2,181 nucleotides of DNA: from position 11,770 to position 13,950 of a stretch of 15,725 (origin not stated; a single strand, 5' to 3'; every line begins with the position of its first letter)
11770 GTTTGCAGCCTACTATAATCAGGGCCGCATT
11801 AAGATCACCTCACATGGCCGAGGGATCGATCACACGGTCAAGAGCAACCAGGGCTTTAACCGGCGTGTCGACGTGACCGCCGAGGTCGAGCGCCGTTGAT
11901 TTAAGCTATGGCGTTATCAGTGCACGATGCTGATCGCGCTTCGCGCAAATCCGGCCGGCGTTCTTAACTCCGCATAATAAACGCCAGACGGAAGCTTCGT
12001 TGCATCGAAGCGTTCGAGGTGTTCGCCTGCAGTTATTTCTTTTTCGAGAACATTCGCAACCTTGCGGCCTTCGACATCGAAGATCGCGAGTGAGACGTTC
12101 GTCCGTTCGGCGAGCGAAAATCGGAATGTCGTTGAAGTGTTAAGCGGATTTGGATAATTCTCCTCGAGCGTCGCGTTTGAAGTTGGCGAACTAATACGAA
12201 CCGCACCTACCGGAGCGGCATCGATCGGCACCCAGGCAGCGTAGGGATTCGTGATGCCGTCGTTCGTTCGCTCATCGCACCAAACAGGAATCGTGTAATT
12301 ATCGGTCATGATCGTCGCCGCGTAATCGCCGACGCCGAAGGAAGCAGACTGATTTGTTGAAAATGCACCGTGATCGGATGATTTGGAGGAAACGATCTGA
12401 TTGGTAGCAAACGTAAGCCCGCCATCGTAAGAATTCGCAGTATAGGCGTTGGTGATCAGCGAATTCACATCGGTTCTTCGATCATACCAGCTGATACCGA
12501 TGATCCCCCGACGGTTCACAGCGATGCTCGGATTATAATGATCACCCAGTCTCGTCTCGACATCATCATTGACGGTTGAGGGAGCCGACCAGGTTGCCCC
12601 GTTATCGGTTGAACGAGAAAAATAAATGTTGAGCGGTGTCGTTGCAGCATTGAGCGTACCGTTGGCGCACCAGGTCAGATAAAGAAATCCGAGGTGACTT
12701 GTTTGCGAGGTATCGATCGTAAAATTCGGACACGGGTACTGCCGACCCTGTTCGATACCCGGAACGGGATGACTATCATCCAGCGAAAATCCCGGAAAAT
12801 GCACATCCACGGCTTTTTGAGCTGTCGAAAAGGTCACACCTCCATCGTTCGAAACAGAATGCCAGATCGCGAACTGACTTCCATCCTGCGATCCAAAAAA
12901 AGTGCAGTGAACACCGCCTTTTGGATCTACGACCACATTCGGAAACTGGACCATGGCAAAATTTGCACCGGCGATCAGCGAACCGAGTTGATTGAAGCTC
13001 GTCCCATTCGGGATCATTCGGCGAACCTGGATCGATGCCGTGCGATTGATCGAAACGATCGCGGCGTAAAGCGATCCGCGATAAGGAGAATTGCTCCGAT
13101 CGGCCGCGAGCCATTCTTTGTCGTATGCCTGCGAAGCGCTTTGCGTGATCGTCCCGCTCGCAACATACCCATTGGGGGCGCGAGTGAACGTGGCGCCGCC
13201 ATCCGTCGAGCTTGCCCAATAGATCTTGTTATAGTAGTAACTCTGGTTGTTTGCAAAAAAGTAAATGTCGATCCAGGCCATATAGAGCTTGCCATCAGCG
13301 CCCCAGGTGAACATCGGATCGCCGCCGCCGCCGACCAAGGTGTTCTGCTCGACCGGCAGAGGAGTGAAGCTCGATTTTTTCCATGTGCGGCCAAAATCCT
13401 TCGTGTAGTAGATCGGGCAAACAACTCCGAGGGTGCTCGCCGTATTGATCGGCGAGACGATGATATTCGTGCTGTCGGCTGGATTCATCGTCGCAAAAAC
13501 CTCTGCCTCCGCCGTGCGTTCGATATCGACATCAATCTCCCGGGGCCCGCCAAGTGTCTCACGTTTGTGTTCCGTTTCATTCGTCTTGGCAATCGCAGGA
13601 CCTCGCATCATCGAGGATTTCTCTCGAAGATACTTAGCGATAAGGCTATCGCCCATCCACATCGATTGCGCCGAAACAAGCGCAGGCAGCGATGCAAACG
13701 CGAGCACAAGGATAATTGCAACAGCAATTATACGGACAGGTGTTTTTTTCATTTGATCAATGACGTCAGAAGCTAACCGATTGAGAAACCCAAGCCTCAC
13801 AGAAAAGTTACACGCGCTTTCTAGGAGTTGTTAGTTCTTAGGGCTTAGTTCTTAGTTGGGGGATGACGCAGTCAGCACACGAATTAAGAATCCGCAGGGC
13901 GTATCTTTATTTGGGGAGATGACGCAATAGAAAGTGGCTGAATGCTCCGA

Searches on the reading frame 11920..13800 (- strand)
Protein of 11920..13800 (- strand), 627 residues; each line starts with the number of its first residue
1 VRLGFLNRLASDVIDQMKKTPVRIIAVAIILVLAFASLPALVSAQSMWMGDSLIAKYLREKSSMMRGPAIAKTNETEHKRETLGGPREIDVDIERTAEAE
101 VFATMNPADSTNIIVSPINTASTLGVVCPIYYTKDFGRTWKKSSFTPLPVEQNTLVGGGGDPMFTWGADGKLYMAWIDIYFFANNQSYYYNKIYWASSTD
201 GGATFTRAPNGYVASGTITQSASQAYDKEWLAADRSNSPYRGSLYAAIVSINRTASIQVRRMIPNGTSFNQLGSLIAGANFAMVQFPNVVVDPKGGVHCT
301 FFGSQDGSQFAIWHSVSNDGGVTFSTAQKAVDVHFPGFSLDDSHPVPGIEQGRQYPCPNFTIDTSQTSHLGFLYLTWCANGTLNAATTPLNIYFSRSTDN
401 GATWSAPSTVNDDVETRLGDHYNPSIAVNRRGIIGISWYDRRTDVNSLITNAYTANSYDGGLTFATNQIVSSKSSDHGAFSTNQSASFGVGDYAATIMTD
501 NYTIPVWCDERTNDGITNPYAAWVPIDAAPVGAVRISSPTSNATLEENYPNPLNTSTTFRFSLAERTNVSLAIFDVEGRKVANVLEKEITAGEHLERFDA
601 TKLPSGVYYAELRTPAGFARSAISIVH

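Call 5: search_protein_families(library=pfam, proteins=[window:11920-13800:-], max_evalue=0.1)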
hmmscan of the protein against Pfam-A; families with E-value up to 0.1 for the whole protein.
window:11920-13800:- (627 aa): 4 families
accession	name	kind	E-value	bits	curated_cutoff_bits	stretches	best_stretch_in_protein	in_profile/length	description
PF13088.12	BNR_2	-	1.6e-08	34.7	31.4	1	186-329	75-203/277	BNR repeat-like domain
PF18962.6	Por_Secre_tail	-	7.4e-08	33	27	1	549-614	2-64/75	Secretion system C-terminal sorting domain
PF24316.1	Tli3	-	1.6e-06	28.9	27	0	102-145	53-106/129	T6SS Tli3 immunity protein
PF02012.26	BNR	-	0.00018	21.4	27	0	131-142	1-12/12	BNR/Asp-box repeat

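Call 6: search_protein_families(library=ncbifam, proteins=[window:11920-13800:-], max_evalue=0.1)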
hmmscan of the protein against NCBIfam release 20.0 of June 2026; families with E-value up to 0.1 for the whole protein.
window:11920-13800:- (627 aa): 4 families
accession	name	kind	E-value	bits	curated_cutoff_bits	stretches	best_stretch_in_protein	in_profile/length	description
NF052323.1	T9SSA_dep_M6i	equivalog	3.7e-09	35.1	600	1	548-613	960-1025/1043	T9SS-dependent M6-like inactivated metalloprotease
TIGR04183.1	Por_Secre_tail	domain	2.2e-07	30.7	23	1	549-617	2-63/72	T9SS type A sorting domain-containing protein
NF038113.1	T9SSA_dep_M36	equivalog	4.4e-06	25.1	885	1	538-612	785-855/869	T9SS-dependent M36 family metallopeptidase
NF033707.1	T9SS_sortase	equivalog_domain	0.00089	17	420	1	547-599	1000-1055/1095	type IX secretion system sortase PorU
